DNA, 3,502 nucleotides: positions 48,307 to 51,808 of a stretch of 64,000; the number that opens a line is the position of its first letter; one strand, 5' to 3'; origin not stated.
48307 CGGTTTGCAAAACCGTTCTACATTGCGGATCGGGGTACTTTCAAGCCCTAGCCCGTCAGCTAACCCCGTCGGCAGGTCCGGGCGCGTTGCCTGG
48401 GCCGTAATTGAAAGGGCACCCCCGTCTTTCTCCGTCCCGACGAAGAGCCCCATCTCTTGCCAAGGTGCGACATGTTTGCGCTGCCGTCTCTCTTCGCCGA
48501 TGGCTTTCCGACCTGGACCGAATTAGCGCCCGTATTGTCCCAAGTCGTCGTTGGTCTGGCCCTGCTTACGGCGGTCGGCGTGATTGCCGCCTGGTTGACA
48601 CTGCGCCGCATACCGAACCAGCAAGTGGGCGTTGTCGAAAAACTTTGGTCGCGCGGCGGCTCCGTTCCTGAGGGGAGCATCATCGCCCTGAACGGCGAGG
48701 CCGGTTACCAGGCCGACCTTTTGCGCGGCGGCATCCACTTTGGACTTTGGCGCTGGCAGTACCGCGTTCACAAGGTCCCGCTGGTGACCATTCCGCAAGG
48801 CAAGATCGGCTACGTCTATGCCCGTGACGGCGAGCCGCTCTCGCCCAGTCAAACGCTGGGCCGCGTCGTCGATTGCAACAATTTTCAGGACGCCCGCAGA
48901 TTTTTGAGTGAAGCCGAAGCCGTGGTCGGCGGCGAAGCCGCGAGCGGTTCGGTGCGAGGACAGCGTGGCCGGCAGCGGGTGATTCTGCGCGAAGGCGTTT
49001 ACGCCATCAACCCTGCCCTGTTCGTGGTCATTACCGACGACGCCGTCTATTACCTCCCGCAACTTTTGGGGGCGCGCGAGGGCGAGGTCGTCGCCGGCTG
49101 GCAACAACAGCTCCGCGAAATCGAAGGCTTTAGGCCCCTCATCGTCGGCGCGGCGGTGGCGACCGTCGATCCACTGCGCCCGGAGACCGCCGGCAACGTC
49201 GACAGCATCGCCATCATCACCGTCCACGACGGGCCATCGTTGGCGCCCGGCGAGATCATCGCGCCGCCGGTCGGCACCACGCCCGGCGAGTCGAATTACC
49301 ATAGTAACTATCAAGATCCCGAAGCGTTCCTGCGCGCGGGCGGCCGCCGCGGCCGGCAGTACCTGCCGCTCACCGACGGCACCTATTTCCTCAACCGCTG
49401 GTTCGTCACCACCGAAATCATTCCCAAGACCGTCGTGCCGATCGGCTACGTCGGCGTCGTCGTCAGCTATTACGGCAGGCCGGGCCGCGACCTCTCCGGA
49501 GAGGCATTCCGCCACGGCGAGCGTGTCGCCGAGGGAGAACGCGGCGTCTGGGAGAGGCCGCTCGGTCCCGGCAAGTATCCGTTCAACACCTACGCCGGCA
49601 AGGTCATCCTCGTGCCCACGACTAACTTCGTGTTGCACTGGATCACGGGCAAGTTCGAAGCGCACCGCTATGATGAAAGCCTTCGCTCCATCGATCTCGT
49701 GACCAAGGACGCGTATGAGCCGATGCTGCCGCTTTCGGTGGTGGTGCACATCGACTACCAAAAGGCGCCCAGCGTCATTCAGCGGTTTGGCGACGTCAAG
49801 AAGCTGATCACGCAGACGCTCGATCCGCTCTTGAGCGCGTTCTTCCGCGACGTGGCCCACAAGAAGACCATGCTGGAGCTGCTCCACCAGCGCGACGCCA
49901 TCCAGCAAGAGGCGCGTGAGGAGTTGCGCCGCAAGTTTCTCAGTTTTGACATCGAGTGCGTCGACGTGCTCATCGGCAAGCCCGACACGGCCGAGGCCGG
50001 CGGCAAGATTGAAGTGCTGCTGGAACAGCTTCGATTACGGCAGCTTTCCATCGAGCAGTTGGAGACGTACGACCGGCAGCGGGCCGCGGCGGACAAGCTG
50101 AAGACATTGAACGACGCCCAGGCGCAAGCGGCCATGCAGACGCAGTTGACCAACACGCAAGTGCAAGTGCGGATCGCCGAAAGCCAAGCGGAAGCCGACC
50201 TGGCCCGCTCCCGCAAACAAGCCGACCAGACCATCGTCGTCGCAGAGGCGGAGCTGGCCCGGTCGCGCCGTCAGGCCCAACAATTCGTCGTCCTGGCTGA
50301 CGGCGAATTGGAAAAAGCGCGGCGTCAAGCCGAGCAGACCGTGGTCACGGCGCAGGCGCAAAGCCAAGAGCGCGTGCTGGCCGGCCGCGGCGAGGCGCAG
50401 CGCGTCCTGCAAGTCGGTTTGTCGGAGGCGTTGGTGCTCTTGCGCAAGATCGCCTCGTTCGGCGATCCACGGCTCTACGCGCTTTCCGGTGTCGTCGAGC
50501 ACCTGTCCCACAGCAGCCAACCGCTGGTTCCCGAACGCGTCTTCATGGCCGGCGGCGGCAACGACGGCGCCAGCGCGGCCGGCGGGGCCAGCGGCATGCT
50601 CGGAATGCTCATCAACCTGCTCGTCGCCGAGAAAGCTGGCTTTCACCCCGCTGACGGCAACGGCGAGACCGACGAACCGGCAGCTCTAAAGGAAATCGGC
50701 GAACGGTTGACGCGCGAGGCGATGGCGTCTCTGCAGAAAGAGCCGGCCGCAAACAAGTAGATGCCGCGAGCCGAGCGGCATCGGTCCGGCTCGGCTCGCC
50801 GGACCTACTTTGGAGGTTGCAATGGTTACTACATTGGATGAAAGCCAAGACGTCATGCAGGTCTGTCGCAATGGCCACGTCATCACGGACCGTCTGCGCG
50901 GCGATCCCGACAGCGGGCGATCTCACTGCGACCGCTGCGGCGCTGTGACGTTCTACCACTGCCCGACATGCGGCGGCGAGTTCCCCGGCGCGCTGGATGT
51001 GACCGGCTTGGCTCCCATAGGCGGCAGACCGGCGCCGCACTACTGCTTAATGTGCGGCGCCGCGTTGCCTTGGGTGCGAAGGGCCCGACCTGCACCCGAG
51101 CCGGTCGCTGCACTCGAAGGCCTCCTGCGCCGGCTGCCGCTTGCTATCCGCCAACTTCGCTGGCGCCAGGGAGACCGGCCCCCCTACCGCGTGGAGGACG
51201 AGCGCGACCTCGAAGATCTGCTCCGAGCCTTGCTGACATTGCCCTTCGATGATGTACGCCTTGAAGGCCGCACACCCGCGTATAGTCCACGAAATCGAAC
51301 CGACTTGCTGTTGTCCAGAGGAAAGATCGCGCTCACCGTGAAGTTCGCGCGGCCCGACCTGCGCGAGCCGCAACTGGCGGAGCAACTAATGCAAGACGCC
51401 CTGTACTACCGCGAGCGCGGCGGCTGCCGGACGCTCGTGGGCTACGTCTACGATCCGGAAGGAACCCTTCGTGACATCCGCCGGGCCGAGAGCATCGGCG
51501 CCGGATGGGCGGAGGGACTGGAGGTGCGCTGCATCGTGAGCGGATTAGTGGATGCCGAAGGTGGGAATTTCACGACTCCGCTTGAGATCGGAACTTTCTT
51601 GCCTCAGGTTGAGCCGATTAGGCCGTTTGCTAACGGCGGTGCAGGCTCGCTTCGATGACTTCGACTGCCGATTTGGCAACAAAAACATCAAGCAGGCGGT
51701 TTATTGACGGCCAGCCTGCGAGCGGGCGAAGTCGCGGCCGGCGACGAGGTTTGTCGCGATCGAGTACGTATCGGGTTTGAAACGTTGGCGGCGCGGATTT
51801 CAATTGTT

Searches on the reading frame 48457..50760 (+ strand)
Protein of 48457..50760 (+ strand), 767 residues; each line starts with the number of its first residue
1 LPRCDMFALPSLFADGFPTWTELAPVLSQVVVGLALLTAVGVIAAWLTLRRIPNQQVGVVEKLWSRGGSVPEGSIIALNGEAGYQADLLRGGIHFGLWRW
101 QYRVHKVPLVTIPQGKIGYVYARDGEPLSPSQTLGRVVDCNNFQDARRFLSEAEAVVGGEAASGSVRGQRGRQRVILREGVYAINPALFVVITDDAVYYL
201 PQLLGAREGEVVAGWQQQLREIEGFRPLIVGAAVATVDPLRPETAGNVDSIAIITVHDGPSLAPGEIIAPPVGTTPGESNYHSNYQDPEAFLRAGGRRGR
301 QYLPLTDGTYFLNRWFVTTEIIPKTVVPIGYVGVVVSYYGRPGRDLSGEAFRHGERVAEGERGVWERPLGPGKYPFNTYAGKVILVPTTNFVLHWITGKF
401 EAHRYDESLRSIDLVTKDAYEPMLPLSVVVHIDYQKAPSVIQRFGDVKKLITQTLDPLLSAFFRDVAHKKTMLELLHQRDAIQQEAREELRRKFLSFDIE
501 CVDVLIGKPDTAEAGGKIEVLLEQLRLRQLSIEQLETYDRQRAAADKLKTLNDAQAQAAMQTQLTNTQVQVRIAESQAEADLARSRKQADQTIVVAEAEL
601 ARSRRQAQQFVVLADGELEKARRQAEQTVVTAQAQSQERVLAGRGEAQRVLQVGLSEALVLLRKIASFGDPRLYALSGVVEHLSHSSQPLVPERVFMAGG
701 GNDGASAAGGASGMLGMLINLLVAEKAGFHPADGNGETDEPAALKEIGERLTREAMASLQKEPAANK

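Call 9: search_protein_families(library=ncbifam, proteins=[window:48457-50760:+], max_evalue=0.1)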
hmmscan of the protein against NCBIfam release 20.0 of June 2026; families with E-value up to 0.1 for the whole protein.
window:48457-50760:+ (767 aa): 1 family
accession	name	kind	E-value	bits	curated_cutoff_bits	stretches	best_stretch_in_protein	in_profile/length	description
NF007971.0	PRK10695.1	equivalog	0.097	10.8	824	0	481-604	78-201/875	YdbH family protein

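Call 70: search_protein_families(library=pfam, proteins=[window:48457-50760:+], max_evalue=0.001)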
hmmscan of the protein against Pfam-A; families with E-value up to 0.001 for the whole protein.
window:48457-50760:+ (767 aa): 1 family
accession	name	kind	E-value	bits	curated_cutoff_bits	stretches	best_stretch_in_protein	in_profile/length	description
PF01145.31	Band_7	-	1.6e-13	51.5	23.6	1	326-513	2-149/176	SPFH domain / Band 7 family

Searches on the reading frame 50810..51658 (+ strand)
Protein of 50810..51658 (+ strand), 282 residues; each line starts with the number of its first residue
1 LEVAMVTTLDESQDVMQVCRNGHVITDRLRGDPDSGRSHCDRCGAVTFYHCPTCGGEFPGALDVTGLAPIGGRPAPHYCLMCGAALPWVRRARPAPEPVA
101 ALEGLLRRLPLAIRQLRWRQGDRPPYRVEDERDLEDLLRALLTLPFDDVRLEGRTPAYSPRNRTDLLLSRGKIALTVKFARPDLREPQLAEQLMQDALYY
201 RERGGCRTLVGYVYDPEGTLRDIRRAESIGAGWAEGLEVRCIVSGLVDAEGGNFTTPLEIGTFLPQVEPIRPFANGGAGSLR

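Call 5: search_protein_families(library=pfam, proteins=[window:50810-51658:+], max_evalue=1)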
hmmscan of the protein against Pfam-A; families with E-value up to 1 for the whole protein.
window:50810-51658:+ (282 aa): 6 families
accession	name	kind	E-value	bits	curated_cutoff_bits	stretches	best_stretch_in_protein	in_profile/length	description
PF18742.7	DpnII-MboI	-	1.5e-24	86.7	27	1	102-227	3-131/150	REase_DpnII-MboI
PF10083.14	DUF2321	-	3.7e-18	66.1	24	1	13-92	2-83/157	Uncharacterized protein conserved in bacteria (DUF2321)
PF03107.22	C1_2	-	0.022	15.5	26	1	29-54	9-39/48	C1 domain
PF12773.13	DZR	-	0.027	15.1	27.3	1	35-56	10-32/45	Double zinc ribbon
PF14445.12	Prok-RING_2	-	0.092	13.4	22.4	1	13-56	7-49/56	Prokaryotic RING finger family 2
PF09723.15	Zn_ribbon_8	-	0.17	12.4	34.4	0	49-84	6-34/41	Zinc ribbon domain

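Call 6: search_protein_families(library=padloc, proteins=[window:50810-51658:+], max_evalue=1)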
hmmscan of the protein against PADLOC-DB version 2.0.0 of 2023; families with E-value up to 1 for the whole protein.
window:50810-51658:+ (282 aa): 3 families
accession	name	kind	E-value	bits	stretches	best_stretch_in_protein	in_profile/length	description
PDLC02411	Aga_Helical-REase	-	9.2e-14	49.4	1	105-217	231-348/378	Class II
PDLC02407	Aga_Helical-REase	-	4.1e-06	24.5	1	104-216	244-360/401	Class II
PDLC02404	Aga_Helical-REase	-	1.6e-05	22.9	1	103-216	215-335/368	Class II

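Call 9: search_protein_families(library=ncbifam, proteins=[window:50810-51658:+], max_evalue=0.1)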
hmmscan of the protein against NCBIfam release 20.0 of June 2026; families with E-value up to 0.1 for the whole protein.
window:50810-51658:+ (282 aa): 0 families
